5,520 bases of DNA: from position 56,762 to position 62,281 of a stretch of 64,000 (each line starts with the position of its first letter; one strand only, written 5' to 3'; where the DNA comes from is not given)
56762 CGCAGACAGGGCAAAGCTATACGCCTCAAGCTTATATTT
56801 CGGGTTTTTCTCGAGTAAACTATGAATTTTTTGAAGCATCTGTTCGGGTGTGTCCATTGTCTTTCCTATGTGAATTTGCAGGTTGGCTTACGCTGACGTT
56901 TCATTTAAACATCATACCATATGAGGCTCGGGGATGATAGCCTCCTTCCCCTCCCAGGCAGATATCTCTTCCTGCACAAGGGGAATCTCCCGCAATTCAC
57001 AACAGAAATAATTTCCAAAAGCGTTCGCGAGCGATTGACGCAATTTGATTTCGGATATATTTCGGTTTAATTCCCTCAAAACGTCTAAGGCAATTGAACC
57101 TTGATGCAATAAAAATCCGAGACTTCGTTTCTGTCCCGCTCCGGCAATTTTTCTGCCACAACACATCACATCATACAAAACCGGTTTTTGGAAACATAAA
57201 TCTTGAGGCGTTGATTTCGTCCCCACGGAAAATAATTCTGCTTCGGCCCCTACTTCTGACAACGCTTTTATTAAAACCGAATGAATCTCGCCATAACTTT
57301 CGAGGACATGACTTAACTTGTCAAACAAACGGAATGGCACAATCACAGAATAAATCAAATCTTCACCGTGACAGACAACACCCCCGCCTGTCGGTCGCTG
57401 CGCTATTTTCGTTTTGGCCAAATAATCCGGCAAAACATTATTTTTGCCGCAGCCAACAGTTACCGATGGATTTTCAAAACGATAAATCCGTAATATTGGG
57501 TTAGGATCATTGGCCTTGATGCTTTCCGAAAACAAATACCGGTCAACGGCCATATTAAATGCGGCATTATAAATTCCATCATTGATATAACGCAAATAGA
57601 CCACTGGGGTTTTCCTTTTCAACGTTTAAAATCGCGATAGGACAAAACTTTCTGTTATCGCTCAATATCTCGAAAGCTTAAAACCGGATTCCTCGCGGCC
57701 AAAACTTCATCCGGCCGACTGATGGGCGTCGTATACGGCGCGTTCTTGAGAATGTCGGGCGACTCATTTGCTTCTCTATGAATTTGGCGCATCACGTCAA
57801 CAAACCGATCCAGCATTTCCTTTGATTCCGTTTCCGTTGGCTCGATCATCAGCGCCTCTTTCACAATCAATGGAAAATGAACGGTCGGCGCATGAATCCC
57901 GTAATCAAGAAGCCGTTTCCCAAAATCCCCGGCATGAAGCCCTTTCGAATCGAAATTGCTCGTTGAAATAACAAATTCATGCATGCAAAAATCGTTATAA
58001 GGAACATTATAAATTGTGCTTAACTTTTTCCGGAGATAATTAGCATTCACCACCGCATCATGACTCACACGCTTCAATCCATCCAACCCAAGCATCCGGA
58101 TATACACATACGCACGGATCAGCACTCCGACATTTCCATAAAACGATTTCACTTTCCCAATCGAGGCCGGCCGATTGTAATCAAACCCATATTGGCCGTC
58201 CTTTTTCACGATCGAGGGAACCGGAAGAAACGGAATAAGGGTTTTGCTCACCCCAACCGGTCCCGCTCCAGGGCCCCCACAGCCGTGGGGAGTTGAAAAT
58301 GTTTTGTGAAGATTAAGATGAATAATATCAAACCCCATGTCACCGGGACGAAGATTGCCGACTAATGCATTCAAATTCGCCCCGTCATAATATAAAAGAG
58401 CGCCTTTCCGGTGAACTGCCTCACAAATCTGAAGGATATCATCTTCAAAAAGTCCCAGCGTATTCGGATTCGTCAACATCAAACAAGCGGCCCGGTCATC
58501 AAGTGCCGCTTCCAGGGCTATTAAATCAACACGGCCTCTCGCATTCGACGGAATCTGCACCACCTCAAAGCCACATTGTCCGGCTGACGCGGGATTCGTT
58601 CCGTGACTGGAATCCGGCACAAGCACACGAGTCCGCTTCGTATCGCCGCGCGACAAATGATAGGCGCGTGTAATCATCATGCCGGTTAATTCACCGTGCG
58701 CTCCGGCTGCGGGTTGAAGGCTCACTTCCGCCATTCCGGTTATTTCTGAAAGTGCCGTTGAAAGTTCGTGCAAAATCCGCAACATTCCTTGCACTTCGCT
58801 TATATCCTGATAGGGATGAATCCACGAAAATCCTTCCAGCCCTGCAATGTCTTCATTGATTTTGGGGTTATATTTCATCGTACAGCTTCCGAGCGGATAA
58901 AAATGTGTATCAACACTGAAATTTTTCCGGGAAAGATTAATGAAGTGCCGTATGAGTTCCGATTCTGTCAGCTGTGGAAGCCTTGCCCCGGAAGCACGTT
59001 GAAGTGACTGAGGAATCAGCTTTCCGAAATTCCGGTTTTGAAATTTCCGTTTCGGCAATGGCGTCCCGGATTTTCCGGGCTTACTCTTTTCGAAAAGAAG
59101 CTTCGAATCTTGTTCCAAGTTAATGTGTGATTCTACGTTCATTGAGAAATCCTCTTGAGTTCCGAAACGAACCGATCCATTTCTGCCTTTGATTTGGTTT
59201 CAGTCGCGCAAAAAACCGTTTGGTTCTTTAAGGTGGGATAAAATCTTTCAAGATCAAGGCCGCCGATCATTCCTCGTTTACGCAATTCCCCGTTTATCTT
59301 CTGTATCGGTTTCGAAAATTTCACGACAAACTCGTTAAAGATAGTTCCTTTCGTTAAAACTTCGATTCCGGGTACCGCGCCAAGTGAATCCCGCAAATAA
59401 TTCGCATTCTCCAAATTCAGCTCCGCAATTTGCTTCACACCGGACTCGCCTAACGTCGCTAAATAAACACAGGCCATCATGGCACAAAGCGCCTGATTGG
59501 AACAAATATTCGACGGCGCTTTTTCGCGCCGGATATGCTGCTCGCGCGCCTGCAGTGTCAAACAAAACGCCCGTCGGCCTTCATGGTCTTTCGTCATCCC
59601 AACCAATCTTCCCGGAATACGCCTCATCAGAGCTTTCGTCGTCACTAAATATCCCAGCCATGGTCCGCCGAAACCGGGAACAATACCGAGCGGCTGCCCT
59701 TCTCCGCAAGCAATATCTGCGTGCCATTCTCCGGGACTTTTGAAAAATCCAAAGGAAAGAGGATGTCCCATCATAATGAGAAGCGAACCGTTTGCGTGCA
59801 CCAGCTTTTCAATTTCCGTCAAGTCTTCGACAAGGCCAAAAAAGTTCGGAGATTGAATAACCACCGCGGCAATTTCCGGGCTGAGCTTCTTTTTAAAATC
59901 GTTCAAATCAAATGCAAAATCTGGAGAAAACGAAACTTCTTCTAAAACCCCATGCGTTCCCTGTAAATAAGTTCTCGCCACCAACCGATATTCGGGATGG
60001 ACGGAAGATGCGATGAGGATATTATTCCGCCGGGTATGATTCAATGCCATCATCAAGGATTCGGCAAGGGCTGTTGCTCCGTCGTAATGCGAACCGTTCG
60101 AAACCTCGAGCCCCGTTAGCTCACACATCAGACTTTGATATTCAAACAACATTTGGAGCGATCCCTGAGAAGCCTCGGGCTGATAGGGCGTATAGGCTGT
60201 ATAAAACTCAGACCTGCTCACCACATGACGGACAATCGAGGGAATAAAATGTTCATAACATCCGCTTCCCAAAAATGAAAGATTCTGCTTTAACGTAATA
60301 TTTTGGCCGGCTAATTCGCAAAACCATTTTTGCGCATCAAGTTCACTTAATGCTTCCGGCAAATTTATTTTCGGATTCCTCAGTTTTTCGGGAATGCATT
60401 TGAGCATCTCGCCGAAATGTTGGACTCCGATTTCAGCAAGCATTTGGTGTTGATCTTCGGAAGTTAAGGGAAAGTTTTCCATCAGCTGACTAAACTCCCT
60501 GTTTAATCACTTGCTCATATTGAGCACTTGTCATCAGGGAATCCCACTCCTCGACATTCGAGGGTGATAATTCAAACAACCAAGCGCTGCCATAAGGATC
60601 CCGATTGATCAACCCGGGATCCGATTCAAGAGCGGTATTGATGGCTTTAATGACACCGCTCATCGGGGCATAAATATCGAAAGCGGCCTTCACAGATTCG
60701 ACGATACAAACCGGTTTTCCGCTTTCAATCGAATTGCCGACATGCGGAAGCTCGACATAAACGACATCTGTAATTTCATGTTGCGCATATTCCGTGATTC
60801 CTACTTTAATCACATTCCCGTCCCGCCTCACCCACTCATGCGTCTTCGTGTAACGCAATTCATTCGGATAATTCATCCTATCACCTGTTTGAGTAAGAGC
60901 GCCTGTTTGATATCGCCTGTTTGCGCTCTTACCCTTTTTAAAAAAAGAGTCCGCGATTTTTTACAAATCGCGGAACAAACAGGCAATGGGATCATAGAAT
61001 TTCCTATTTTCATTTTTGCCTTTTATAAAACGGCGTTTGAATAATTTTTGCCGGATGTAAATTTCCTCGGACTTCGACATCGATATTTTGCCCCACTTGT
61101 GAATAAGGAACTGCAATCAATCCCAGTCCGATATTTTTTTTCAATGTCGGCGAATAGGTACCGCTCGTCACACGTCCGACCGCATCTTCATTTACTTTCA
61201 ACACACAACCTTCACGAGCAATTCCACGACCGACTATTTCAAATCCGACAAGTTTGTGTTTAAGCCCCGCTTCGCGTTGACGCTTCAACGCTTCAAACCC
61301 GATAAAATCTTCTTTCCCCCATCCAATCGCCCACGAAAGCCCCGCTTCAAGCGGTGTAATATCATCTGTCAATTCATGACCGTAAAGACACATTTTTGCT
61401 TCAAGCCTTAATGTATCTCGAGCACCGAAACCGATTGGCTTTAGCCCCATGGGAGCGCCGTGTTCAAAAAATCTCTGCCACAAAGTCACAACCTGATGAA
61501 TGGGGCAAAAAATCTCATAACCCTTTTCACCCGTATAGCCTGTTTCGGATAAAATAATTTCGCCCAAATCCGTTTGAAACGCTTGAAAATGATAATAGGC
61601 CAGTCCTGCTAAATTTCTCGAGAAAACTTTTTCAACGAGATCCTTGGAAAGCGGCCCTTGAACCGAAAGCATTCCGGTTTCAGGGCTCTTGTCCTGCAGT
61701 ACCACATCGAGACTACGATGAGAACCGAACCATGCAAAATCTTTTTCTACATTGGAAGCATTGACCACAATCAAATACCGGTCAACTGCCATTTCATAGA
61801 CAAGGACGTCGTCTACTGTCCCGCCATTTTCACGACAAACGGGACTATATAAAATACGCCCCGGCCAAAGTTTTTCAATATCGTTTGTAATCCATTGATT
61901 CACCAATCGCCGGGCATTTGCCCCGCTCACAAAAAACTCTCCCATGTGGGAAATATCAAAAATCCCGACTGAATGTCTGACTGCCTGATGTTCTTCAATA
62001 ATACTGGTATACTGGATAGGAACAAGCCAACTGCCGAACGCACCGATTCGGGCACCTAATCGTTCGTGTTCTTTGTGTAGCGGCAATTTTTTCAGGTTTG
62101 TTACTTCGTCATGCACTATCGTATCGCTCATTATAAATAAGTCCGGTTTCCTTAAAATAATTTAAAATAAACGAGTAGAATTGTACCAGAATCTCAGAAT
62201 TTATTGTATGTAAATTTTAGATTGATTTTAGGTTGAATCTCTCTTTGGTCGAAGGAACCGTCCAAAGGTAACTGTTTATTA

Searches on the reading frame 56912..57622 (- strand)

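Call 84: search_protein_families(library=pfam, max_evalue=0.000001, proteins=[window:56912-57622:-])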
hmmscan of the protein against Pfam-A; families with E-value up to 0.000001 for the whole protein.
window:56912-57622:- (236 aa): 2 families
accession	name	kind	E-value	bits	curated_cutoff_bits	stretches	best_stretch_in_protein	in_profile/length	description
PF21948.1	LplA-B_cat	-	3.2e-22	79.9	27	1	19-181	1-148/200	Lipoyl protein ligase A/B catalytic domain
PF03099.24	BPL_LplA_LipB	-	1.9e-11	44.4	21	1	70-181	25-132/133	Biotin/lipoate A/B protein ligase family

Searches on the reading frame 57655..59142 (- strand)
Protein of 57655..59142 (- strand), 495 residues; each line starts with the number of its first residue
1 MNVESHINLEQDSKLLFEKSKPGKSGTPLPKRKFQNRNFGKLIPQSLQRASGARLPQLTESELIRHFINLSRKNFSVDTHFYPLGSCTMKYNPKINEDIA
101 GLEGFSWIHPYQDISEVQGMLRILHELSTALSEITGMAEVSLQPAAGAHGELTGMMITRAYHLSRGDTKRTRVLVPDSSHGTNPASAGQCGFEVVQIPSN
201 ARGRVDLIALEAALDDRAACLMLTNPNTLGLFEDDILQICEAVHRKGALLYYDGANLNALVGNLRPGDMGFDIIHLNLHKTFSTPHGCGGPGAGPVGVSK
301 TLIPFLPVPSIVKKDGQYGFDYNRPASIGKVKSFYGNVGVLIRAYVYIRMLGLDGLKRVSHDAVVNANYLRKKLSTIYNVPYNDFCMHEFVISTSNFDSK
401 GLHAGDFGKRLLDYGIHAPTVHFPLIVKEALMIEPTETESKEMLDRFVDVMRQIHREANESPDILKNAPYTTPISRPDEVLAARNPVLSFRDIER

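Call 84: search_protein_families(library=pfam, max_evalue=0.000001, proteins=[window:57655-59142:-])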
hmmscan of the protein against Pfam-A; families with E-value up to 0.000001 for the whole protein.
window:57655-59142:- (495 aa): 3 families
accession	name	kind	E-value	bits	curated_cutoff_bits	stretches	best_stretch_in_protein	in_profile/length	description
PF21478.3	GcvP2_C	-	1.6e-29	102.7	27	1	361-460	3-104/122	Glycine dehydrogenase, C-terminal domain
PF02347.22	GDC-P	-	2.3e-12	46.9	26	1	39-302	27-279/429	Glycine cleavage system P-protein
PF00266.25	Aminotran_5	-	7.1e-09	35.5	21.5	1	187-289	109-209/371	Aminotransferase class-V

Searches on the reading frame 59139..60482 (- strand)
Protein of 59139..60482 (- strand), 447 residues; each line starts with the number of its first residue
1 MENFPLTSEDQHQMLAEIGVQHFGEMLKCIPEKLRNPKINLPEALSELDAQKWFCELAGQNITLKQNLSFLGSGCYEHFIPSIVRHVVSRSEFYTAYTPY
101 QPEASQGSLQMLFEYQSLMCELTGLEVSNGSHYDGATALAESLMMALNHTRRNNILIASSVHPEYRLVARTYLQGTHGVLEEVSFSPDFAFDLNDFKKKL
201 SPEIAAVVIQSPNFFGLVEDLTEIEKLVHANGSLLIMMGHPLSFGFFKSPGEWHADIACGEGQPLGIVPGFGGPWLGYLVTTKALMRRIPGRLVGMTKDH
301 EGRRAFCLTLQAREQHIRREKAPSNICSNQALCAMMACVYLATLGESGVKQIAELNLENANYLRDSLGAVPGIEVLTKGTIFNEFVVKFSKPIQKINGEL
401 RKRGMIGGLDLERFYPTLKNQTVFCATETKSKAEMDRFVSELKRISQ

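Call 84: search_protein_families(library=pfam, max_evalue=0.000001, proteins=[window:59139-60482:-])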
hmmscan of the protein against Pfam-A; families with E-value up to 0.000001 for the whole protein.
window:59139-60482:- (447 aa): 1 family
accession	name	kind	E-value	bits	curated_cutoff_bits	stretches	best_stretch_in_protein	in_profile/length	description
PF02347.22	GDC-P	-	8.4e-120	401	26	1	5-440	5-427/429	Glycine cleavage system P-protein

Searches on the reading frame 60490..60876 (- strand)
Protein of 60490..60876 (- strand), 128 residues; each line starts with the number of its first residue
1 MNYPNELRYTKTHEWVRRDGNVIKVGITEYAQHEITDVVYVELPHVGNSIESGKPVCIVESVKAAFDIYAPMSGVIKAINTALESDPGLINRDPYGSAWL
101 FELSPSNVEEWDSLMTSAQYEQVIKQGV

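Call 84: search_protein_families(library=pfam, max_evalue=0.000001, proteins=[window:60490-60876:-])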
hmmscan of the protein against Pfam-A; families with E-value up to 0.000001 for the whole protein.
window:60490-60876:- (128 aa): 2 families
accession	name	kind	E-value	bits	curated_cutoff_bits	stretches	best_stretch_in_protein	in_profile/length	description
PF01597.25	GCV_H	-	2.6e-42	144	22.2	1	7-126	1-121/122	Glycine cleavage H-protein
PF00364.28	Biotin_lipoyl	-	3e-07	30.6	22.1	1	45-80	22-57/73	Biotin-requiring enzyme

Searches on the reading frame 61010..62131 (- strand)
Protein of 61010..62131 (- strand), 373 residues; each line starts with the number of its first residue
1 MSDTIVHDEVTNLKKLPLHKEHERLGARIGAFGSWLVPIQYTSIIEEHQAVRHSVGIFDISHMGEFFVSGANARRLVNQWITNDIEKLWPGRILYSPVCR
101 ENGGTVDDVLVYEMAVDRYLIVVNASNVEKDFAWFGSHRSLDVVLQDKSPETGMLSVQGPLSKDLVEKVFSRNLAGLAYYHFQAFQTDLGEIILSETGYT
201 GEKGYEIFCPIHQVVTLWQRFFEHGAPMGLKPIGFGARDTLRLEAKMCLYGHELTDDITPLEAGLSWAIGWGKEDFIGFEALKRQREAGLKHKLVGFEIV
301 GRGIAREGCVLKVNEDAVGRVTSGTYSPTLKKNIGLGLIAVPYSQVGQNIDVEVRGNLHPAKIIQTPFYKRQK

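Call 84: search_protein_families(library=pfam, max_evalue=0.000001, proteins=[window:61010-62131:-])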
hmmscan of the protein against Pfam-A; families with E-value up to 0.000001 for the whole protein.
window:61010-62131:- (373 aa): 2 families
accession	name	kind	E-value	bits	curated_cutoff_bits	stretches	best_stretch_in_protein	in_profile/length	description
PF01571.26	GCV_T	-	8.7e-88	294.3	25.6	1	18-268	1-255/255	Aminomethyltransferase folate-binding domain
PF08669.17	GCV_T_C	-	2.4e-23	82.2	25.9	1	293-370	2-80/80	Glycine cleavage T-protein C-terminal barrel domain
